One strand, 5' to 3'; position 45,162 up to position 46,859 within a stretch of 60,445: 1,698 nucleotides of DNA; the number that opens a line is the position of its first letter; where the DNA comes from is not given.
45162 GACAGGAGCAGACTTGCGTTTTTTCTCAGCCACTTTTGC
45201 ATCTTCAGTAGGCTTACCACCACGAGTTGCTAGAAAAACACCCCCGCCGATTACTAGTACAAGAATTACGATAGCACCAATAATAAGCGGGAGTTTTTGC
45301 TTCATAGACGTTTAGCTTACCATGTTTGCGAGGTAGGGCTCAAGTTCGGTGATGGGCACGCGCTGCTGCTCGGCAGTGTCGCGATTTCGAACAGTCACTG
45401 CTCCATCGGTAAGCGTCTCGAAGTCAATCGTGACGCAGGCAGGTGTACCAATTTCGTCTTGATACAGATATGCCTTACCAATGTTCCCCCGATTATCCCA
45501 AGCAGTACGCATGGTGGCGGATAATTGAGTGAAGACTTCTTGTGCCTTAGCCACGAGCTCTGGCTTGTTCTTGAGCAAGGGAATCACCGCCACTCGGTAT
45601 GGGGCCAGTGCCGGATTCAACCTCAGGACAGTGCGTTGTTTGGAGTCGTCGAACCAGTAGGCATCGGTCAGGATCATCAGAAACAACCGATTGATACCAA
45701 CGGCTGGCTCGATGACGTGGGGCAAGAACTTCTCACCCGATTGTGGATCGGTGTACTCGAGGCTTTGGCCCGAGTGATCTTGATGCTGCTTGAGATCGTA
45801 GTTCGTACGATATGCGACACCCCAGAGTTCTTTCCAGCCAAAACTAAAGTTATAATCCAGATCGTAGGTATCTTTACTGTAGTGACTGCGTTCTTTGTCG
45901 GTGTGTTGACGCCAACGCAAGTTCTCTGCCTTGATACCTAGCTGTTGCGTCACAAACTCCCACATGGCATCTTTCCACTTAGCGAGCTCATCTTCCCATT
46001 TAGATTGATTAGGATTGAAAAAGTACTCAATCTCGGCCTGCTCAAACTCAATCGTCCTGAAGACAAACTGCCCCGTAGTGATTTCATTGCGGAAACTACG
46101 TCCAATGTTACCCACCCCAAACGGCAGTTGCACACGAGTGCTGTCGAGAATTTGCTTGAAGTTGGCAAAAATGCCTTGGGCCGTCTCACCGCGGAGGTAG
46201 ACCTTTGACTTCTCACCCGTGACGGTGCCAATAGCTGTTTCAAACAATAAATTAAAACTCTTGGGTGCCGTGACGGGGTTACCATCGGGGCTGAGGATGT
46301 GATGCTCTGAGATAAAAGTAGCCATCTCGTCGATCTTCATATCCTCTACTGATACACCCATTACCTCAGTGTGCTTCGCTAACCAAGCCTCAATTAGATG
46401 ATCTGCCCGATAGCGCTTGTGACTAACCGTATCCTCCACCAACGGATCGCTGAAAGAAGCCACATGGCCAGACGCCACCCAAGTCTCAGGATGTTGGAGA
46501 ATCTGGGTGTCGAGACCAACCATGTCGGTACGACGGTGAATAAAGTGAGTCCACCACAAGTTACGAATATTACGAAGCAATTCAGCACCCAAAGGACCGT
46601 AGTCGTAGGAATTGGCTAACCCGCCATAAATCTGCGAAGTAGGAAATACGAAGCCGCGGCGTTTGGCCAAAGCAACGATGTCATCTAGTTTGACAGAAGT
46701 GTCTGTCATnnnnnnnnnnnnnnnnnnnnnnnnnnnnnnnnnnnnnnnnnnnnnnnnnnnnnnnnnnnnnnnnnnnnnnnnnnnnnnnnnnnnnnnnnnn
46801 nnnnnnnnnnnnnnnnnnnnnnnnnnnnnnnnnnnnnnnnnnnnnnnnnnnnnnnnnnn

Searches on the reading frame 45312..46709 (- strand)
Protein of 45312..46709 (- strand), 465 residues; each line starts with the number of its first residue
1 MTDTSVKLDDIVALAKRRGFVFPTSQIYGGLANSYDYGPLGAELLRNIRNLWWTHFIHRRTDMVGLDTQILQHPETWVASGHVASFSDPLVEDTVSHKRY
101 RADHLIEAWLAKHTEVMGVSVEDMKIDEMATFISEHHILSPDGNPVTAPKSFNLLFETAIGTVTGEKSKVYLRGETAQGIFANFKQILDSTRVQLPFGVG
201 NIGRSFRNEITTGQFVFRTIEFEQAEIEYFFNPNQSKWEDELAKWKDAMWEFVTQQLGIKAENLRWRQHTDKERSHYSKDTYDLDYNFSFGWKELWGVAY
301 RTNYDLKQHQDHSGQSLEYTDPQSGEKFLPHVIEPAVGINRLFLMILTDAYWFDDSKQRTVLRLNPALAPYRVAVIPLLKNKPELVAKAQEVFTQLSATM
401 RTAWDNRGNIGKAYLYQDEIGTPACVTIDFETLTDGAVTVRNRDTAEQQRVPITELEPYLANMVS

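Call 10: find_homologous_proteins(query=window:45312-46709:-, max_evalue=1e-50)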
Query window:45312-46709:- (465 aa): 8000 proteins with E <= 1e-50 among 8000 candidates; the best 120 are listed.
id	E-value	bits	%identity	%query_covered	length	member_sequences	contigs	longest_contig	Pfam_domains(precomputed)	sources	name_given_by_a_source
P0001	2.2e-289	978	90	100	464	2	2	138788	PF03129.26,PF00587.31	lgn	-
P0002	3.0e-263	892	83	99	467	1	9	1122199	PF03129.26,PF00587.31,PF28494.1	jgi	jgi:glycyl-tRNA synthetase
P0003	2.1e-260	882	81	98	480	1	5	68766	PF03129.26,PF00587.31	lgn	-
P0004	1.2e-257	873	80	100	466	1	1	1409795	PF03129.26,PF00587.31,PF28494.1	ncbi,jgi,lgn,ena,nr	ncbi:MAG TPA: glycine--tRNA ligase [Vitreimonas sp.]|nr:glycine--tRNA ligase [Vitreimonas sp.]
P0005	1.9e-257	872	82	99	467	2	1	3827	PF03129.26,PF00587.31,PF28494.1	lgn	-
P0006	1.3e-256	870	80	98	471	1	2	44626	PF03129.26,PF00587.31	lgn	-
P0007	3.8e-251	852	77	100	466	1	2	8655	PF03129.26,PF00587.31,PF28494.1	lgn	-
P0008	8.1e-251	851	76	98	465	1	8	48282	PF03129.26,PF00587.31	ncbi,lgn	-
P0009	1.8e-250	849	78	98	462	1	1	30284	PF03129.26,PF00587.31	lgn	-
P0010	1.1e-249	847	76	100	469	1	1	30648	PF03129.26,PF00587.31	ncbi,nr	ncbi:MAG: glycine--tRNA ligase [bacterium]|nr:glycine--tRNA ligase [bacterium]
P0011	3.2e-249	845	77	99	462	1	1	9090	PF03129.26,PF00587.31,PF28494.1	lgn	-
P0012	1.3e-248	843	77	98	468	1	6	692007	PF03129.26,PF00587.31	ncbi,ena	-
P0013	5.1e-248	841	77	100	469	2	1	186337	PF03129.26,PF00587.31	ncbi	-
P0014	1.0e-247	840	77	100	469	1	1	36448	PF03129.26,PF00587.31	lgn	-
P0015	1.1e-247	840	75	100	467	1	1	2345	PF03129.26,PF00587.31,PF28494.1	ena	-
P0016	1.1e-247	840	76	99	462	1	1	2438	PF03129.26,PF00587.31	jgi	jgi:glycyl-tRNA synthetase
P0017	1.3e-247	840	76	99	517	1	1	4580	PF03129.26,PF00587.31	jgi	jgi:glycyl-tRNA synthetase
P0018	2.0e-247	839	77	100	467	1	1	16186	PF03129.26,PF00587.31,PF28494.1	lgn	-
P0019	3.3e-247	839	77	97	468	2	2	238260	PF03129.26,PF00587.31,PF28494.1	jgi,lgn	-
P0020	2.9e-246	836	76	98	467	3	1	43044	PF03129.26,PF00587.31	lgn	-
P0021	5.2e-246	835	75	100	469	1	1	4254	PF03129.26,PF00587.31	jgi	jgi:glycyl-tRNA synthetase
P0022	5.4e-246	835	76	100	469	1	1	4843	PF03129.26,PF00587.31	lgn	-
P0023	8.4e-246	834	75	98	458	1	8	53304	PF03129.26,PF00587.31,PF28494.1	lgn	-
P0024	1.1e-245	834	76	100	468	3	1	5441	PF03129.26,PF00587.31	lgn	-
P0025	1.2e-245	833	76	100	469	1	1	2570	PF03129.26,PF00587.31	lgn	-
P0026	3.2e-245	832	76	99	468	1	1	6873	PF03129.26,PF00587.31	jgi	jgi:glycyl-tRNA synthetase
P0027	8.4e-244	827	75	98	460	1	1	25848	PF03129.26,PF00587.31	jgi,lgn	-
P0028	9.1e-244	827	76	98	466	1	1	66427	PF03129.26,PF00587.31,PF28494.1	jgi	-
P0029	1.1e-243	827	73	100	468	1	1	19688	PF03129.26,PF00587.31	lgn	-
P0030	3.1e-242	822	74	98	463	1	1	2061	PF03129.26,PF00587.31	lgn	-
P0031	8.4e-242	821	76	97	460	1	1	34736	PF03129.26,PF28494.1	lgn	-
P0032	1.1e-241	820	75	99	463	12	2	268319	PF03129.26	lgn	-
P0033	2.3e-241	819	76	97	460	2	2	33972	PF03129.26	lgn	-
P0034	2.8e-241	819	76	97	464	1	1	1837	PF03129.26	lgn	-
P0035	5.1e-241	818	74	98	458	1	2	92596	PF03129.26,PF00587.31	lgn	-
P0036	8.0e-241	818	74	98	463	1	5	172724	PF03129.26,PF00587.31,PF28494.1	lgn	-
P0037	9.0e-241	817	74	98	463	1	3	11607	PF03129.26,PF00587.31,PF28494.1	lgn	-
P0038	9.5e-241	817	74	98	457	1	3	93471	PF03129.26,PF00587.31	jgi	jgi:glycyl-tRNA synthetase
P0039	1.9e-240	816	73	98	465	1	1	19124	PF03129.26,PF00587.31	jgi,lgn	jgi:glycyl-tRNA synthetase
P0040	4.2e-240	815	74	98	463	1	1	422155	PF03129.26,PF00587.31,PF28494.1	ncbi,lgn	-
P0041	4.6e-240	815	75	98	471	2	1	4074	PF03129.26,PF00587.31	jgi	-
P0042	7.2e-240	814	76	98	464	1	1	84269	PF03129.26,PF00587.31,PF28494.1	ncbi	-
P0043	2.4e-239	813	74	97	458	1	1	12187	PF03129.26,PF00587.31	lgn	-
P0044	2.7e-239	813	74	98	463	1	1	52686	PF03129.26,PF00587.31,PF28494.1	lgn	-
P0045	3.4e-239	812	75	98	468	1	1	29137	PF03129.26,PF00587.31,PF28494.1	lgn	-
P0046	3.4e-239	812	74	98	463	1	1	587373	PF03129.26,PF00587.31,PF28494.1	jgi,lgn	jgi:glycyl-tRNA synthetase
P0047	4.1e-239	812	75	97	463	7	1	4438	PF03129.26,PF00587.31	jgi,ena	-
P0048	4.3e-239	812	74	100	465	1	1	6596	PF03129.26,PF00587.31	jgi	jgi:glycyl-tRNA synthetase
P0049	4.9e-239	812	74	99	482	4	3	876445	PF03129.26,PF00587.31,PF28494.1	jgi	-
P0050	5.7e-239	811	74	98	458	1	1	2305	PF03129.26,PF00587.31,PF28494.1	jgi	jgi:glycyl-tRNA synthetase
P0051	1.0e-238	811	75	98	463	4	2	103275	PF03129.26,PF00587.31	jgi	jgi:glycyl-tRNA synthetase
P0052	2.3e-238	810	74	100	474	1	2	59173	PF03129.26,PF00587.31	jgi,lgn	jgi:glycyl-tRNA synthetase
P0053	4.1e-238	809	73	98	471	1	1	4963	PF03129.26,PF00587.31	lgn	-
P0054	6.5e-238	808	74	98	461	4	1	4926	PF03129.26,PF00587.31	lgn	-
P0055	1.0e-237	807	74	98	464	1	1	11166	PF03129.26,PF00587.31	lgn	-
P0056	1.2e-237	807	74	97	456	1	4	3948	PF03129.26,PF00587.31,PF28494.1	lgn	-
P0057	1.3e-237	807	73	98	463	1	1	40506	PF03129.26,PF00587.31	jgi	jgi:glycyl-tRNA synthetase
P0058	1.3e-237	807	73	98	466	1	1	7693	PF03129.26,PF00587.31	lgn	-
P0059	1.4e-237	807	75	97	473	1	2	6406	PF03129.26,PF00587.31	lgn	-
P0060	1.6e-237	807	72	98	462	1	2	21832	PF03129.26,PF00587.31,PF28494.1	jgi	jgi:glycyl-tRNA synthetase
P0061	2.3e-237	806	75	96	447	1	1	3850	PF03129.26,PF00587.31,PF28494.1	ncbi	-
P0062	2.7e-237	806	74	98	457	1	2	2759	PF03129.26,PF00587.31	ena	-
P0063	2.7e-237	806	74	98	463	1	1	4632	PF03129.26,PF00587.31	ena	-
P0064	3.6e-237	806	73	99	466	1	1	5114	PF03129.26,PF00587.31,PF28494.1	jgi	jgi:glycyl-tRNA synthetase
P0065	3.9e-237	805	73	98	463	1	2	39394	PF03129.26,PF00587.31,PF28494.1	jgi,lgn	jgi:glycyl-tRNA synthetase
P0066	4.5e-237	805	74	98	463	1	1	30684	PF03129.26,PF00587.31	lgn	-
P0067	4.8e-237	805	73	98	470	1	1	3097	PF03129.26,PF00587.31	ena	-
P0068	5.1e-237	805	74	98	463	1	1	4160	PF03129.26,PF00587.31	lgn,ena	-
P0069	1.0e-236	804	72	98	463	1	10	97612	PF03129.26,PF00587.31,PF28494.1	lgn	-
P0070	1.5e-236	804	72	100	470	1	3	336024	PF03129.26,PF00587.31,PF28494.1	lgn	-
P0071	1.9e-236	803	73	98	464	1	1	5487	PF03129.26,PF00587.31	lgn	-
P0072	2.3e-236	803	74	98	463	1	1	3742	PF03129.26,PF00587.31,PF28494.1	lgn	-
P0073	3.1e-236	802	73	98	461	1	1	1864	PF03129.26,PF00587.31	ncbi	-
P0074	4.6e-236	802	72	100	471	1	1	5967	PF03129.26,PF00587.31,PF28494.1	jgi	jgi:glycyl-tRNA synthetase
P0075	5.6e-236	802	74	98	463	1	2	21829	PF03129.26,PF00587.31,PF28494.1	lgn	-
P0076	1.1e-235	801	72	100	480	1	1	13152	PF03129.26,PF00587.31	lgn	-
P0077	1.2e-235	801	73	99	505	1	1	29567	PF03129.26,PF00587.31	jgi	jgi:glycyl-tRNA synthetase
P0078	1.2e-235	801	72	100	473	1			PF03129.26,PF00587.31,PF28494.1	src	-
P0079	1.9e-235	800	72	98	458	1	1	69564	PF03129.26,PF00587.31,PF28494.1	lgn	-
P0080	2.6e-235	799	73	100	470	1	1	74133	PF03129.26,PF00587.31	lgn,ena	-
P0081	5.3e-235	798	73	98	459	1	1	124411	PF03129.26,PF00587.31,PF28494.1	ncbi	-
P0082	8.9e-235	798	75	100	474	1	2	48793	PF03129.26,PF00587.31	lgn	-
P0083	1.1e-234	797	73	100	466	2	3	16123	PF03129.26,PF00587.31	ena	-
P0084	1.1e-234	797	73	98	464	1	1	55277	PF03129.26,PF00587.31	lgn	-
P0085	1.1e-234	797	73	99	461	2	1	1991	PF03129.26,PF00587.31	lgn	-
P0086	1.2e-234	797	72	100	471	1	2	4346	PF03129.26,PF00587.31,PF28494.1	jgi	jgi:glycyl-tRNA synthetase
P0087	1.4e-234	797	73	98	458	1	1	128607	PF03129.26,PF00587.31,PF28494.1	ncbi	-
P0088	3.3e-234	796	75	98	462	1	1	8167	PF03129.26,PF00587.31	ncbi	-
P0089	4.5e-234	795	71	99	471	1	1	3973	PF03129.26,PF00587.31,PF28494.1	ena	-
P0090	6.3e-234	795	71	98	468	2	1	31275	PF03129.26,PF00587.31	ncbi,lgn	-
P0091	6.4e-234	795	73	98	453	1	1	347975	PF03129.26,PF00587.31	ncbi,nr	ncbi:MAG: glycine--tRNA ligase [Patescibacteria group bacterium]|nr:glycine--tRNA ligase [Patescibac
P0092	9.0e-234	794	72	98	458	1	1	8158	PF03129.26,PF00587.31,PF28494.1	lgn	-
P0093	9.6e-234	794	72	98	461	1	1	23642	PF03129.26,PF00587.31,PF28494.1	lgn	-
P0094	1.0e-233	794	73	98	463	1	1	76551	PF03129.26,PF00587.31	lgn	-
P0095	1.2e-233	794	73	99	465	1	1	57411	PF03129.26,PF00587.31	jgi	jgi:glycyl-tRNA synthetase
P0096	1.5e-233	794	73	100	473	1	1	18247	PF03129.26,PF00587.31,PF28494.1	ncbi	-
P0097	2.1e-233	793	72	98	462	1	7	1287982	PF03129.26,PF00587.31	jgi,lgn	-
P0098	2.5e-233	793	72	99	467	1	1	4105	PF03129.26,PF00587.31,PF28494.1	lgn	-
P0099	5.7e-233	792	73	98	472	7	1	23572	PF03129.26,PF00587.31,PF28494.1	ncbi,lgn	-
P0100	5.9e-233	792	71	99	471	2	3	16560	PF03129.26,PF00587.31,PF28494.1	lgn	-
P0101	1.3e-232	791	72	99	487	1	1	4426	PF03129.26,PF00587.31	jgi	jgi:glycyl-tRNA synthetase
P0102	1.3e-232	791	73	99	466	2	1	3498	PF03129.26,PF00587.31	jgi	jgi:glycyl-tRNA synthetase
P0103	1.4e-232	790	70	100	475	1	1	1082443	PF03129.26,PF00587.31,PF28494.1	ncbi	-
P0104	1.6e-232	790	71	100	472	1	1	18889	PF03129.26,PF00587.31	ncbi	-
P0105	1.6e-232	790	72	98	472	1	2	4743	PF03129.26,PF00587.31,PF28494.1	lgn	-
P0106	1.7e-232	790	71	100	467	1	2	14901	PF03129.26,PF00587.31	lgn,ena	-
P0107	2.1e-232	790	71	99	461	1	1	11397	PF03129.26,PF00587.31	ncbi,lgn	-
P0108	3.0e-232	789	82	88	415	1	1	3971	PF03129.26,PF00587.31,PF28494.1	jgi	jgi:glycyl-tRNA synthetase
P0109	4.3e-232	789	73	98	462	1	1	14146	PF03129.26,PF00587.31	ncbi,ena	-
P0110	4.4e-232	789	71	98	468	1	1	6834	PF03129.26,PF00587.31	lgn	-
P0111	5.5e-232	788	73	98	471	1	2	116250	PF03129.26,PF00587.31,PF28494.1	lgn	-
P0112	6.2e-232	788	71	98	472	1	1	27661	PF03129.26,PF00587.31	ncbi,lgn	ncbi:MAG: glycine--tRNA ligase [Patescibacteria group bacterium]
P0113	8.5e-232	788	71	100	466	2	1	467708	PF03129.26,PF00587.31,PF28494.1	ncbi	-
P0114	9.6e-232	788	73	100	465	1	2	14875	PF03129.26,PF00587.31,PF28494.1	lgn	-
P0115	1.1e-231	788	71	99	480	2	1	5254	PF03129.26,PF00587.31,PF28494.1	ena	-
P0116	1.3e-231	787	71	98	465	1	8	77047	PF03129.26,PF00587.31,PF28494.1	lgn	-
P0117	1.6e-231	787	71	99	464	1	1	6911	PF03129.26,PF00587.31,PF28494.1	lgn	-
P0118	1.8e-231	787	71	100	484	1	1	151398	PF03129.26,PF00587.31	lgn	-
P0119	2.0e-231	787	70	100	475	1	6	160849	PF03129.26,PF00587.31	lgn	-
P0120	2.8e-231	786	71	100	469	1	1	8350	PF03129.26,PF00587.31,PF28494.1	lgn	-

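Call 11: find_related_loci(query=window:45312-46709:-, collection=genome_contigs, flank=2500)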
Query window:45312-46709:- (465 aa) in genome_contigs; peptide patterns used: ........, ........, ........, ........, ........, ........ (x = any residue, [..] = any of these).
416 stretches matched a pattern; 369 encode a relative of the query (tblastn E <= 1e-3); the best 80 are kept; 80 distinct loci.
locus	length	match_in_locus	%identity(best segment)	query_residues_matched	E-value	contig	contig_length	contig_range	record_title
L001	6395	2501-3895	80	1-464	0e+0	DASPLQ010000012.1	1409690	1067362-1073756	MAG TPA_asm: Vitreimonas sp. isolate SMAG_U12069 k141_91001, whole genome shotgun sequence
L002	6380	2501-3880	76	8-464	0e+0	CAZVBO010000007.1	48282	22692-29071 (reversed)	MAG TPA_asm: uncultured Pseudomonadales bacterium isolate SRP304446_co1_134 genome assembly, contig: NODE_475_length_482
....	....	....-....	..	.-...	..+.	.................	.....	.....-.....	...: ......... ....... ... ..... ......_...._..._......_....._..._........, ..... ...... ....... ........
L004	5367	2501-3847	76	8-456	0e+0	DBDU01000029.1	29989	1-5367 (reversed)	MAG TPA_asm: Patescibacteria group bacterium UBA924 UBA924_contig_349, whole genome shotgun sequence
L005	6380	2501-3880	74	8-462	0e+0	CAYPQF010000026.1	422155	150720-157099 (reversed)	MAG TPA_asm: uncultured Gammaproteobacteria bacterium isolate binchicken_co23_77 genome assembly, contig: k141_1355123,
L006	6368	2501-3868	75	8-463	0e+0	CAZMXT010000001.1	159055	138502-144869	MAG TPA_asm: uncultured Pseudomonadales bacterium isolate SRP128246_co1_515 genome assembly, contig: NODE_25_length_1590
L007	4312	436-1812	72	8-464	0e+0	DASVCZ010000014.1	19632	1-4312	MAG TPA_asm: Patescibacteria group bacterium isolate SMAG_U2020 k141_1401122, whole genome shotgun sequence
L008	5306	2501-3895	74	4-464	0e+0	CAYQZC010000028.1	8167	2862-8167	MAG TPA_asm: uncultured Pseudomonadales bacterium isolate SRP292972_co1_124 genome assembly, contig: NODE_3600_length_81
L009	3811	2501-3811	76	8-444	0e+0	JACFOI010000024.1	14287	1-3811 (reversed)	MAG: Patescibacteria group bacterium isolate BROCD046 NODE_2842_length_14287_cov_7.333404, whole genome shotgun sequence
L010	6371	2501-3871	73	8-464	0e+0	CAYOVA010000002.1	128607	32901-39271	MAG TPA_asm: uncultured Gammaproteobacteria bacterium isolate SRP342105_co3_219 genome assembly, contig: NODE_53_length_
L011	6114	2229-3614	71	4-461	0e+0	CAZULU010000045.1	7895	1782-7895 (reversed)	MAG TPA_asm: uncultured Pseudomonadales bacterium isolate SRP193661_co1_10 genome assembly, contig: NODE_9209_length_789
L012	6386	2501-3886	73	8-464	0e+0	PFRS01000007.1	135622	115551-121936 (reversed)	MAG: Candidatus Pacebacteria bacterium CG_4_9_14_0_2_um_filter_40_15 CG_4_9_14_0.2_um_filter_scaffold_19_c, whole genome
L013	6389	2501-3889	71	8-465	0e+0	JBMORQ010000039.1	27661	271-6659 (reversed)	MAG: Patescibacteria group bacterium isolate Betzabe_MAG184 MAG184_39, whole genome shotgun sequence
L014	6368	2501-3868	73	5-461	0e+0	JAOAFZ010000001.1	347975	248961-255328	MAG: Patescibacteria group bacterium isolate SKW302 NODE_1_length_347975_cov_8.639486, whole genome shotgun sequence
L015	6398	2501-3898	71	4-464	0e+0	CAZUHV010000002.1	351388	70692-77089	MAG TPA_asm: uncultured Pseudomonadales bacterium isolate binchicken_co277_32 genome assembly, contig: NODE_47_length_35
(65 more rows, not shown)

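Call 28: find_encoding_contigs(protein=P0001, flank=2500, max_places=2)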
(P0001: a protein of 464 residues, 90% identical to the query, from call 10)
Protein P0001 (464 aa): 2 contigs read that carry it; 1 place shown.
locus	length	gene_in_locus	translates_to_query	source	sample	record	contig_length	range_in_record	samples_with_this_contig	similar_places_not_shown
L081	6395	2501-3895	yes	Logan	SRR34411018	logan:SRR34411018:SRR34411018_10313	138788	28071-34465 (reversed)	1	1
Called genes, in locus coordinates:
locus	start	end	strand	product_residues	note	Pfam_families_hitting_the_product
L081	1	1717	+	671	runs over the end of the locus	PF13196:DUF4012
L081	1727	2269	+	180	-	PF11967:RecO_N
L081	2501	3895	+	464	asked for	PF00587:tRNA-synt_2b (weak), PF03129:HGTP_anticodon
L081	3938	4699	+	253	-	-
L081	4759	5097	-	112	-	-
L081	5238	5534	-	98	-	-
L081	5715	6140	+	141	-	PF02381:MraZ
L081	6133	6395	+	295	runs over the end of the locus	PF01795:Methyltransf_5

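Call 29: find_encoding_contigs(protein=P0002, flank=2500, max_places=2)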
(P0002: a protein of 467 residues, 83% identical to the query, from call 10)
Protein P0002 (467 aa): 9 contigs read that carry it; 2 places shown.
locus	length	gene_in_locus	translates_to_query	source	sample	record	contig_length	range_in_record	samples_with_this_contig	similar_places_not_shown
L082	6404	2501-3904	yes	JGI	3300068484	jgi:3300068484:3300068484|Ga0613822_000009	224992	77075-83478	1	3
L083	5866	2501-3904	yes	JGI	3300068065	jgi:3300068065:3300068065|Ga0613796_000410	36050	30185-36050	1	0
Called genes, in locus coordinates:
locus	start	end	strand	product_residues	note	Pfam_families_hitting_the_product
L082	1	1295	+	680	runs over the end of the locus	PF13196:DUF4012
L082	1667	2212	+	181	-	PF11967:RecO_N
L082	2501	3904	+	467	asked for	PF28494:GlyRS_ins_1 (weak), PF00587:tRNA-synt_2b (weak), PF03129:HGTP_anticodon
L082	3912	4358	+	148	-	PF00583:Acetyltransf_1, PF13302:Acetyltransf_3 (weak), PF13673:Acetyltransf_10, PF13508:Acetyltransf_7 (weak)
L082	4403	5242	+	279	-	-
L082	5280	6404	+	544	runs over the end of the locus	PF00343:Phosphorylase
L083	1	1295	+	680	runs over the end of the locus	PF13196:DUF4012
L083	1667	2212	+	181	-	PF11967:RecO_N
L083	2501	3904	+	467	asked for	PF28494:GlyRS_ins_1 (weak), PF00587:tRNA-synt_2b (weak), PF03129:HGTP_anticodon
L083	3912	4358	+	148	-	PF00583:Acetyltransf_1, PF13302:Acetyltransf_3 (weak), PF13673:Acetyltransf_10, PF13508:Acetyltransf_7 (weak)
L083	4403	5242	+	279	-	-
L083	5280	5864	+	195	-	?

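Call 30: find_encoding_contigs(protein=P0003, flank=2500, max_places=2)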
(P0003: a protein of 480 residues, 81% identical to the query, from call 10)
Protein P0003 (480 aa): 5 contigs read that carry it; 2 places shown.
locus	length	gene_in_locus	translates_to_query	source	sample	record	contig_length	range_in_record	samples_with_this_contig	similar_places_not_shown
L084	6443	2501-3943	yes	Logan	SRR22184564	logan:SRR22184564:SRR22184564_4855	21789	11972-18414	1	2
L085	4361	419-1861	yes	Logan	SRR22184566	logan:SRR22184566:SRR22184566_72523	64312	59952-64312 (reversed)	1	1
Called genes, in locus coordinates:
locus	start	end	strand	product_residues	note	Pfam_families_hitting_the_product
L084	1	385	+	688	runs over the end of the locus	PF13196:DUF4012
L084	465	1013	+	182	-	PF11967:RecO_N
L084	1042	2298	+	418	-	PF17914:HopA1 (weak)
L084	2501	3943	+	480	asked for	PF00587:tRNA-synt_2b (weak), PF03129:HGTP_anticodon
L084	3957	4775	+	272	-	-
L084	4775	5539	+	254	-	PF00702:Hydrolase (faint), PF05116:S6PP (faint), PF08282:Hydrolase_3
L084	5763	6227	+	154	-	PF02381:MraZ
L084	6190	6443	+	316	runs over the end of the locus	PF01795:Methyltransf_5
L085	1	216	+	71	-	?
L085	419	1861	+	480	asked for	PF00587:tRNA-synt_2b (weak), PF03129:HGTP_anticodon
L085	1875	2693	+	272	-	-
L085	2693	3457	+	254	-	PF00702:Hydrolase (faint), PF05116:S6PP (faint), PF08282:Hydrolase_3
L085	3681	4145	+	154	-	PF02381:MraZ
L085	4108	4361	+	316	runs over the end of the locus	PF01795:Methyltransf_5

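Call 36: find_related_loci(query=window:45312-46709:-, collection=metagenome_contigs, flank=1000)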
Query window:45312-46709:- (465 aa) in metagenome_contigs; peptide patterns used: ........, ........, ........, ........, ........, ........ (x = any residue, [..] = any of these).
429 stretches matched a pattern; 374 encode a relative of the query (tblastn E <= 1e-3); the best 80 are kept; 80 distinct loci.
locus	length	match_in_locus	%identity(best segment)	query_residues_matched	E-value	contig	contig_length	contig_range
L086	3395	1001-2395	80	1-464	0e+0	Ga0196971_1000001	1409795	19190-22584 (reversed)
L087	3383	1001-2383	80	4-464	0e+0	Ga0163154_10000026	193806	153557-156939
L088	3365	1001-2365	77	8-460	0e+0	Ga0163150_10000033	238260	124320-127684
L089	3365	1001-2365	75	8-464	0e+0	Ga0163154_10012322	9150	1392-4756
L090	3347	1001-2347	76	8-456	0e+0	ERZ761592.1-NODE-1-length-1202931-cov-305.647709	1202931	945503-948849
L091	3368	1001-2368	75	8-463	0e+0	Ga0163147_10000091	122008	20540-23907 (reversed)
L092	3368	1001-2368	75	8-463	0e+0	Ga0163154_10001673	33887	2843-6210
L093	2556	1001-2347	75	8-456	0e+0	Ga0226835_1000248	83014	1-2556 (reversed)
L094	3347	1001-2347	75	8-456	0e+0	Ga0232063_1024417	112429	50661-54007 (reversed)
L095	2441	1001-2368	73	6-462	0e+0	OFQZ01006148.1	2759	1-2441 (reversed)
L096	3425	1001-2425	70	1-465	0e+0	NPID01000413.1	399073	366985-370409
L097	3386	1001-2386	73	8-464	0e+0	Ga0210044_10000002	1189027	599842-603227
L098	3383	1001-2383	76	1-456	0e+0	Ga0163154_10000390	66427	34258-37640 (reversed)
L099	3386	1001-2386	72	2-462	0e+0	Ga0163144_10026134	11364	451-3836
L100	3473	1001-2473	68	8-464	0e+0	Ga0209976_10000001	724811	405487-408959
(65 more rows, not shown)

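Call 66: find_encoding_contigs(protein=P0006, flank=800, max_places=1)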
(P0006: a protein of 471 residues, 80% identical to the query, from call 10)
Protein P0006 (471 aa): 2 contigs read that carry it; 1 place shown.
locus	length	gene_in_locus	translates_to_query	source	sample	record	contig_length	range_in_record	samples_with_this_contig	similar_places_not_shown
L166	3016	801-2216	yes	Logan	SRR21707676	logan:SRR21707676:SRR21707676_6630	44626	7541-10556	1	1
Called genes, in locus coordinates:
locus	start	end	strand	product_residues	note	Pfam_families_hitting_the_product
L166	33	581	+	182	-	PF11967:RecO_N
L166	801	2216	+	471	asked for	PF00587:tRNA-synt_2b (faint), PF03129:HGTP_anticodon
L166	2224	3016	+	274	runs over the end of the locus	-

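Call 67: find_encoding_contigs(protein=P0005, flank=800, max_places=1)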
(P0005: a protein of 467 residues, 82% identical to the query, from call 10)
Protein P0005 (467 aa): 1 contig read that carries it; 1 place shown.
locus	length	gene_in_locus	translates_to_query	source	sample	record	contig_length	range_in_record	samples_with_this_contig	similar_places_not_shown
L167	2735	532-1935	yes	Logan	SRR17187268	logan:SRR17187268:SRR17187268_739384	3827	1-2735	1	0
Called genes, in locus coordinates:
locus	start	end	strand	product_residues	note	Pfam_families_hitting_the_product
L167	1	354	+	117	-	?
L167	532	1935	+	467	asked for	PF28494:GlyRS_ins_1 (faint), PF00587:tRNA-synt_2b (faint), PF03129:HGTP_anticodon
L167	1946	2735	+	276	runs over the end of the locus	-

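Call 68: find_encoding_contigs(protein=P0009, flank=800, max_places=1)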
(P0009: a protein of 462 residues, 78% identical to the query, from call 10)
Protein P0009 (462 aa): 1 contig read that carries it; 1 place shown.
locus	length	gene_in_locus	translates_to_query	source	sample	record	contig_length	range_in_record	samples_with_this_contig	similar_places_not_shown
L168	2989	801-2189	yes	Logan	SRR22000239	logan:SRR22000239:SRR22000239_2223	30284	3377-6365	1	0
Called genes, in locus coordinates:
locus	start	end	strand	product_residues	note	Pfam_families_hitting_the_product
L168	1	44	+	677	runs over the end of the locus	PF13196:DUF4012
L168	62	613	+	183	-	PF11967:RecO_N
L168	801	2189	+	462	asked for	PF00587:tRNA-synt_2b (weak), PF03129:HGTP_anticodon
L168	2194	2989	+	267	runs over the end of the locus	-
